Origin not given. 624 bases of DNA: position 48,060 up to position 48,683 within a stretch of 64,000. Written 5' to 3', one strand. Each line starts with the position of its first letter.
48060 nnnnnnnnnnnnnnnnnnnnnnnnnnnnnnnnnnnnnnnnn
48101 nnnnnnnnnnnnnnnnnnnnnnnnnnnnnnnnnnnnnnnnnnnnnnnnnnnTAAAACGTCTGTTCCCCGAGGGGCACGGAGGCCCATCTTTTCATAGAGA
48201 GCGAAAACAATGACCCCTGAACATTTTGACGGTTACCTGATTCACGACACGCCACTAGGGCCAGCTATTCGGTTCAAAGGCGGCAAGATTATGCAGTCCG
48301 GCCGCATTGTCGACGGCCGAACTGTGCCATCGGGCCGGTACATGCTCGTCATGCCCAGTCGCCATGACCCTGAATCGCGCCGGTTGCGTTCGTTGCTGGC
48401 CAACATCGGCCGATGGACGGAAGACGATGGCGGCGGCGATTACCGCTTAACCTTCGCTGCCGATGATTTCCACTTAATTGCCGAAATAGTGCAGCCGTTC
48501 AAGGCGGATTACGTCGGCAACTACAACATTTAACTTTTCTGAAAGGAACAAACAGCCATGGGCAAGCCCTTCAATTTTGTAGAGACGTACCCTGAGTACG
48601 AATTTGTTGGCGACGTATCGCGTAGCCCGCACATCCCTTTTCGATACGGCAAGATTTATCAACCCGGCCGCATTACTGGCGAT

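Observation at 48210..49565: Tandem array of four divergent ~100-aa paralogs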

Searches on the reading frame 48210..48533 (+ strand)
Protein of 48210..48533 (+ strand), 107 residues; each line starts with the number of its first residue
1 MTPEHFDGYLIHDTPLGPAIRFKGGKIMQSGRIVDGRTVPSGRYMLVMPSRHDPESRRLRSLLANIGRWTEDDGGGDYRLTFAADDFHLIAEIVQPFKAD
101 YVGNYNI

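Call 6: search_protein_families(library=pfam, proteins=[window:48210-48533:+], max_evalue=0.1)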
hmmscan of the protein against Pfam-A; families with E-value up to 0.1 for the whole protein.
window:48210-48533:+ (107 aa): 0 families

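Call 7: search_protein_families(library=phrogs, proteins=[window:48210-48533:+], max_evalue=0.1)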
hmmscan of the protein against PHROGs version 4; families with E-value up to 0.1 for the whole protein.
window:48210-48533:+ (107 aa): 0 families

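Call 14: find_homologous_proteins(query=A1, max_evalue=0.01)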
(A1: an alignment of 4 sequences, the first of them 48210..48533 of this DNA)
Query A1 (4 sequences) (107 aa, profile of the alignment): 4 proteins with E <= 0.01 among 206 candidates.
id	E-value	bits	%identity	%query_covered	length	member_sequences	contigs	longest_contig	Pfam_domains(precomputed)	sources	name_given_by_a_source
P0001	5.7e-47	176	36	88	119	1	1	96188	-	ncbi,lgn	-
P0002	4.7e-46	173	39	89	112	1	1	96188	-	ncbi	-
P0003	1.4e-41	159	100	100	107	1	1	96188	-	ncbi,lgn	-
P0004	4.6e-19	87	-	-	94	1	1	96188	-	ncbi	-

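Call 23: search_protein_representatives(alignment_id=A1)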
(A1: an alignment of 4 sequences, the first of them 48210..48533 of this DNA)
Query: 4 sequences, 114 profile positions. Proteins with E-value up to 0.001 (for the whole library): 8; up to 1e-10: 5; up to 1e-30: 3. The best 8 are listed.
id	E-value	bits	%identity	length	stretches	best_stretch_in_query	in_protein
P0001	1.8e-47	176.4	-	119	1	2-114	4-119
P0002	1.5e-46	173.4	-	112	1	2-108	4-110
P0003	4.4e-42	159.0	-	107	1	6-114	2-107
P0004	1.5e-19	86.5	-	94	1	1-113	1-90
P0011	4.0e-15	72.2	-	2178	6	42-86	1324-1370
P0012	1.3e-08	51.3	-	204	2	5-107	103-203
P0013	7.1e-08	48.8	-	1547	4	21-58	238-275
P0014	2.8e-07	46.9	-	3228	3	70-103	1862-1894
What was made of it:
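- Single-domain and fused two-domain forms coexist, as in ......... enzymes (call 23).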

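Call 25: find_encoding_contigs(protein=P0012, flank=10000, max_places=5)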
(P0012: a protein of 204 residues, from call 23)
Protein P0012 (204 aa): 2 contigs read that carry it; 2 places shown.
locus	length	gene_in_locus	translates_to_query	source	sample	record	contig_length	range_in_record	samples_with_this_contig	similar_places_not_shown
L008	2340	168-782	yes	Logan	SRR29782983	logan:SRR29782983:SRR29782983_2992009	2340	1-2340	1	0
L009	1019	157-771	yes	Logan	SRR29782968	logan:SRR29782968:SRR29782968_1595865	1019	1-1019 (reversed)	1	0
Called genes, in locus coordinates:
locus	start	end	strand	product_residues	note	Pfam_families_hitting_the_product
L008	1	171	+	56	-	?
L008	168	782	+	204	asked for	-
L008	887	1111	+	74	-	PF12728:HTH_17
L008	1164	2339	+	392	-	?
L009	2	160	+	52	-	?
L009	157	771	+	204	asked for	-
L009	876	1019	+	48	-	?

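Call 50: search_protein_families(library=padloc, proteins=[window:48210-48533:+, P0012], max_evalue=0.1)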
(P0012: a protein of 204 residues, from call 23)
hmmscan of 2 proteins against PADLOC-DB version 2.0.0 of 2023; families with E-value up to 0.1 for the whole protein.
window:48210-48533:+ (107 aa): 0 families

P0012 (204 aa): 0 families

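Call 65: search_protein_families(library=ncbifam, proteins=[window:48210-48533:+, P0012], max_evalue=0.1)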
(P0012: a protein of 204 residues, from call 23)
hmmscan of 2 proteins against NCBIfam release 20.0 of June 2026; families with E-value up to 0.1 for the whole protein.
window:48210-48533:+ (107 aa): 0 families

P0012 (204 aa): 0 families

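Call 67: predict_structure(alignment_id=A6)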
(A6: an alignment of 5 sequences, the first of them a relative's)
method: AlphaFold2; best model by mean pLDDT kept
length: 204 residues; sequences in the alignment: 5
mean_pLDDT: 74.3   pTM: 0.51
mean pLDDT of the five models: 74.3, 73.5, 72.6, 72.6, 70.6
residues with pLDDT >= 90: 53; 70-90: 75; 50-70: 54; < 50: 22
segments of 3 or more residues with pLDDT < 50: 41-45, 85-100
pLDDT, mean of each block of 10 residues (from residue 1): 69 79 77 67 51 58 62 65 49 41 76 87 93 82 81 91 94 79 92 93 74
secondary structure, 60 per line:
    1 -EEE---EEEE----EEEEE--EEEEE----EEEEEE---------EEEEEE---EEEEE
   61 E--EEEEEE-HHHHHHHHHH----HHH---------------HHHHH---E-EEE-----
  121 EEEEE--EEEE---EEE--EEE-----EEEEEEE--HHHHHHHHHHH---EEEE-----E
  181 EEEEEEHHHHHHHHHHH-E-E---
elements in order: E2-4 E8-11 E16-20 E23-27 E32-37 E47-52 E56-61 E64-69 H71-80 H103-107 E113-115 E121-125 E128-131 E135-137 E140-142 E148-154 H157-167 E171-174 E180-186 H187-197
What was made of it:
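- The two-domain model of P0012 does not show confident packing of the domains (pTM 0.51, disordered linker; call 67).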

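Call 77: fold_search(model_id=the predicted structure, library=pdb)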
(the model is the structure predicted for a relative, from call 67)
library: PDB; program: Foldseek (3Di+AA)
matches with E <= 10: 830; with E <= 0.001: 0
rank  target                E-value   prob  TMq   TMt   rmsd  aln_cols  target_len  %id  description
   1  6k4y_M                3.3e-02  0.85  0.28  0.27  15.8       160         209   14  CryoEM structure of sigma appropriation complex (released 2019-08-07)
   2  9xya_A                4.6e-02  0.10  0.15  0.11  22.6       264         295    8  One of a series of engineered variants of I-OnuI meganuclease targeting altered DNA target sequence (released 2025-09-10)
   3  6csw_D                7.2e-02  0.69  0.20  0.14  10.2       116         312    8  Crystal Structure of the Human vaccinia-related kinase bound to a N-methyl-N-propyl-dihydropteridine inhibitor (released 2018-04-04)
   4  6bu6_D                7.6e-02  0.38  0.17  0.12  12.0       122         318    9  Crystal Structure of the Human vaccinia-related kinase bound to a bis-difluorophenol-aminopyridine inhibitor (released 2017-12-20)
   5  5mdv_F                7.6e-02  0.15  0.15  0.17  17.2       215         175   11  Structure of ArfA and RF2 bound to the 70S ribosome (accommodated state) (released 2016-12-14)
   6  9xy8_A                7.6e-02  0.12  0.17  0.13  22.8       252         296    8  One of a series of engineered variants of I-OnuI meganuclease targeting altered DNA target sequence (released 2025-09-10)
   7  5jlt_A                9.4e-02  0.90  0.28  0.45   8.9       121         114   13  The crystal structure of the bacteriophage T4 MotA C-terminal domain in complex with dsDNA reveals a novel protein-DNA (released 2017-05-03)
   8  6cqh_B                9.4e-02  0.57  0.21  0.15  10.1       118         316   10  Crystal Structure of the Human vaccinia-related kinase bound to a N-propynyl-N-ethyl-dihydropteridine inhibitor (released 2018-03-28)
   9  3qqy_A                9.4e-02  0.11  0.17  0.13  22.7       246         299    7  Crystal structure of a novel LAGLIDADG homing endonuclease, I-OnuI (from Ophiostoma novo-ulmi subsp. americana) (released 2011-07-20)
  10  6s0x_G                1.2e-01  0.14  0.14  0.16  17.6       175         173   10  Erythromycin Resistant Staphylococcus aureus 70S ribosome (delta R88 A89 uL22) in complex with erythromycin. (released 2019-08-21)
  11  9h91_G                1.2e-01  0.14  0.15  0.17  17.8       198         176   10  Cryo-EM structure of the Vibrio natrigens 50S ribosomal subunit in complex with the proline-rich antimicrobial peptide (released 2025-05-21)
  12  6bda_A                1.2e-01  0.10  0.17  0.13  22.2       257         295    9  Wild-type I-OnuI bound to A3G substrate (post-cleavage complex) (released 2018-10-24)
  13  9xy2_A                1.2e-01  0.09  0.17  0.13  21.9       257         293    9  One of a series of engineered variants of I-OnuI meganuclease targeting altered DNA target sequence (released 2025-09-10)
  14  1nkw_E                1.3e-01  0.16  0.17  0.19  17.0       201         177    8  Crystal Structure Of The Large Ribosomal Subunit From Deinococcus Radiodurans (released 2003-02-11)
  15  9pz7_A                1.4e-01  0.11  0.18  0.14  22.0       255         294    9  One of a series of engineered variants of I-OnuI meganuclease targeting altered DNA target sequence (released 2025-09-10)
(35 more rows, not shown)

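Call 96: find_related_loci(query=P0012, collection=viral_contigs, flank=8000)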
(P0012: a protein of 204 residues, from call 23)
Query P0012 (204 aa) in viral_contigs; peptide patterns used: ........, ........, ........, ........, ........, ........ (x = any residue, [..] = any of these).
13 stretches matched a pattern, but none encodes a relative of the query by tblastn (E <= 1e-3).

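Call 97: list_cluster_members(proteins=[P0001, P0002, P0003, P0004, P0005, P0012])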
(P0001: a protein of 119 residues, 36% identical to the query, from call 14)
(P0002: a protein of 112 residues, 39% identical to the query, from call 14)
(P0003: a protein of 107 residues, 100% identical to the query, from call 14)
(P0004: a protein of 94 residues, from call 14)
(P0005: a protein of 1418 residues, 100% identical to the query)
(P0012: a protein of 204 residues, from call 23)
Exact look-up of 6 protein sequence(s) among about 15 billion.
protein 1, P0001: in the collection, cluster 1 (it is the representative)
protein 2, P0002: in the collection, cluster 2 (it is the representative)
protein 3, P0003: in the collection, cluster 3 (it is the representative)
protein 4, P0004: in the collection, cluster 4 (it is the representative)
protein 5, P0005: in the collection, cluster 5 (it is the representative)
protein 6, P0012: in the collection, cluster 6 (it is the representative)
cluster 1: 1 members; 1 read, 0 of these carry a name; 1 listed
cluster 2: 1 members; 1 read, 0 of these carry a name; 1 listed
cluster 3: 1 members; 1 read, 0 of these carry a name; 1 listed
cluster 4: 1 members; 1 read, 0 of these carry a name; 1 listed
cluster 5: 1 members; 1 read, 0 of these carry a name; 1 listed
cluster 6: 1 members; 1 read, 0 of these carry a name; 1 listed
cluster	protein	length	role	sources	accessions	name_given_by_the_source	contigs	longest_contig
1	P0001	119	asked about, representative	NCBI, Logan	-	-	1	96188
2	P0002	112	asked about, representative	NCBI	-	-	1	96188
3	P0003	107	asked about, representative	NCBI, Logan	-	-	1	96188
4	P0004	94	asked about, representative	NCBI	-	-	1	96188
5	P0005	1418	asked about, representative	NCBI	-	-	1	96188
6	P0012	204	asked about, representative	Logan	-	-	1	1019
